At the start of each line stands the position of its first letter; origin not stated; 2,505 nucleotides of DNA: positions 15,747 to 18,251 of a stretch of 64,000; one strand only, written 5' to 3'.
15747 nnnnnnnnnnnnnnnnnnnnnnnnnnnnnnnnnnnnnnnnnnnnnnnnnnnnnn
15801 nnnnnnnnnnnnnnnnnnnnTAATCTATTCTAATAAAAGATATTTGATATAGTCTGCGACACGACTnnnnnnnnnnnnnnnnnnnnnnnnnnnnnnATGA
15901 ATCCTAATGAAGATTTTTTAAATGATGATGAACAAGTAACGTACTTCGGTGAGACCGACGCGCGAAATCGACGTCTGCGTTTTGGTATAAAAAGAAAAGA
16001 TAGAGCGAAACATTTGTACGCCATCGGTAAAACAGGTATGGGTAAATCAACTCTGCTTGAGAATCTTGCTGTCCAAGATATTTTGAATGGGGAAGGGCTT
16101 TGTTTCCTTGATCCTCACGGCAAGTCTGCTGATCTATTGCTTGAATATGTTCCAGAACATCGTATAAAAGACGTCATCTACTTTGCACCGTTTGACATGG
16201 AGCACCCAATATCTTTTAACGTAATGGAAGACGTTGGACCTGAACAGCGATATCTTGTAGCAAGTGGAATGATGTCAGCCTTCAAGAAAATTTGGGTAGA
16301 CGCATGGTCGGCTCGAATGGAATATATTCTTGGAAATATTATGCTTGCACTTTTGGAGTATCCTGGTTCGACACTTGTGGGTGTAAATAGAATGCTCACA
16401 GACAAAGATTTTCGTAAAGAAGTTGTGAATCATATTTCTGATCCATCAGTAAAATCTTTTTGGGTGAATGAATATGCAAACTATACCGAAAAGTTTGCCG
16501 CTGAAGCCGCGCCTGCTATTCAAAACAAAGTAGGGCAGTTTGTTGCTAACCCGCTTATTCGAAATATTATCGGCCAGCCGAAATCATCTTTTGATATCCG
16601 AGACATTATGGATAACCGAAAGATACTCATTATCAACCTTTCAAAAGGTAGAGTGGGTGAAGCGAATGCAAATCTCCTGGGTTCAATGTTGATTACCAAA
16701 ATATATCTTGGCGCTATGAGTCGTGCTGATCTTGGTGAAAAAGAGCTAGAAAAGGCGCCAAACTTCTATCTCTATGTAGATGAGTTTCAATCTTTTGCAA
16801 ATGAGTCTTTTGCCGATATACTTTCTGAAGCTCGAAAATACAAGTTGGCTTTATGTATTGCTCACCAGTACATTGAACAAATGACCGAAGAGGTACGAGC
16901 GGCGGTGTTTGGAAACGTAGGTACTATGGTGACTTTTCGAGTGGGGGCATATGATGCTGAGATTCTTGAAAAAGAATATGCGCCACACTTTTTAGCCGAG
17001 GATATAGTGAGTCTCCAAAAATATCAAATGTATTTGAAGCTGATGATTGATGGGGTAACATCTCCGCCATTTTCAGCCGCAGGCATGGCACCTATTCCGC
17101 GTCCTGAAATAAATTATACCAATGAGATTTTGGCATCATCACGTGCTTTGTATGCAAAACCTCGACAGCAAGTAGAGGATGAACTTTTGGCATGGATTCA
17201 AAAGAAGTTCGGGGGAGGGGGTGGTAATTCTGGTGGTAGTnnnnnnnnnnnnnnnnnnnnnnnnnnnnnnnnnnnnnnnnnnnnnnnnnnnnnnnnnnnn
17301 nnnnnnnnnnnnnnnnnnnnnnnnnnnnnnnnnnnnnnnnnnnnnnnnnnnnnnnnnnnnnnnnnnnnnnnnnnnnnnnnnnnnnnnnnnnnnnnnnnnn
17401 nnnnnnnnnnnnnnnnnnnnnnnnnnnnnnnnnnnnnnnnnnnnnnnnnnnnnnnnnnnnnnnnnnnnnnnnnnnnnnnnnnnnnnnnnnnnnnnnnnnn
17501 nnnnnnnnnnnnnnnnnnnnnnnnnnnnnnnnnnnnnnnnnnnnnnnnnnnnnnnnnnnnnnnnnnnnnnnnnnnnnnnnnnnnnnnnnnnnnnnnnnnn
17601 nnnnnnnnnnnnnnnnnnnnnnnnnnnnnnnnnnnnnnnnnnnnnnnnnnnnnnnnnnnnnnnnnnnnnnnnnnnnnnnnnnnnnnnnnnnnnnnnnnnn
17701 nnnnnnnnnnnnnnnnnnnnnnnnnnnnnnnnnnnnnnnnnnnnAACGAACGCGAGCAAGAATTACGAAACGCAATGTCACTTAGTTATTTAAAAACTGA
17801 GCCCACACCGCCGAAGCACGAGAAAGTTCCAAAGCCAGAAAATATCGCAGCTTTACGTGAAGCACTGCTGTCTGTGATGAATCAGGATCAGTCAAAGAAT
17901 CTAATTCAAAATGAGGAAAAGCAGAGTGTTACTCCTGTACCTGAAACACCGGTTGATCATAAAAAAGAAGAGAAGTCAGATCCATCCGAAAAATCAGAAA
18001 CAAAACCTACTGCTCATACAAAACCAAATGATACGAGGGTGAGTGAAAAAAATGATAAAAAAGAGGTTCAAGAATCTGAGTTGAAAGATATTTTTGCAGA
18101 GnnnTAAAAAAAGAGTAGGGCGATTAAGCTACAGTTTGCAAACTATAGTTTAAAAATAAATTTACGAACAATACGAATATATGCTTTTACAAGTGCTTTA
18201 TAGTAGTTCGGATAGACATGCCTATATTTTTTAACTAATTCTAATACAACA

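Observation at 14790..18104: RadC, a small membrane protein and a soluble TraD/VirD4-like ATPase with a 330-aa disordered tail: a possible DNA-handling module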

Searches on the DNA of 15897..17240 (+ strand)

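Call 69: search_rna_families(sources=[L016, L017, L020, L032, L036, L039, L042, L050, L058, L060, L078], threshold=gathering)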
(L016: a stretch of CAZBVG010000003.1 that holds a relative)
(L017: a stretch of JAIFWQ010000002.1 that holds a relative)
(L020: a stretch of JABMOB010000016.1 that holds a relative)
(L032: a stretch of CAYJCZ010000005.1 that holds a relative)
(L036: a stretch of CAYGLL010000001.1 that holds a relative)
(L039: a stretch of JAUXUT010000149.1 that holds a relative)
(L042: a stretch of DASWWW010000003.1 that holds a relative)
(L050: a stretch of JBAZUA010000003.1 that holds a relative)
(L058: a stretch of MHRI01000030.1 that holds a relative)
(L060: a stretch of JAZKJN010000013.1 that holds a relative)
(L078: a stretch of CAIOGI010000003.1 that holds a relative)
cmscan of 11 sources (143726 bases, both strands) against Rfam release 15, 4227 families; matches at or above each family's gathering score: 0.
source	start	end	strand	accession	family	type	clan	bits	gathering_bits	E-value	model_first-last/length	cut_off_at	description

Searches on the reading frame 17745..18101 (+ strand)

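Call 55: search_protein_families(library=pfam, proteins=[window:17745-18101:+], max_evalue=10)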
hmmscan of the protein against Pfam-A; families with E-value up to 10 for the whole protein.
seq(119 aa): 1 family
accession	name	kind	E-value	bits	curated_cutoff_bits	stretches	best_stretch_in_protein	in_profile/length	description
PF18004.6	RPN2_C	-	0.37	11.1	26.8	1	23-109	29-108/160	26S proteasome regulatory subunit RPN2 C-terminal domain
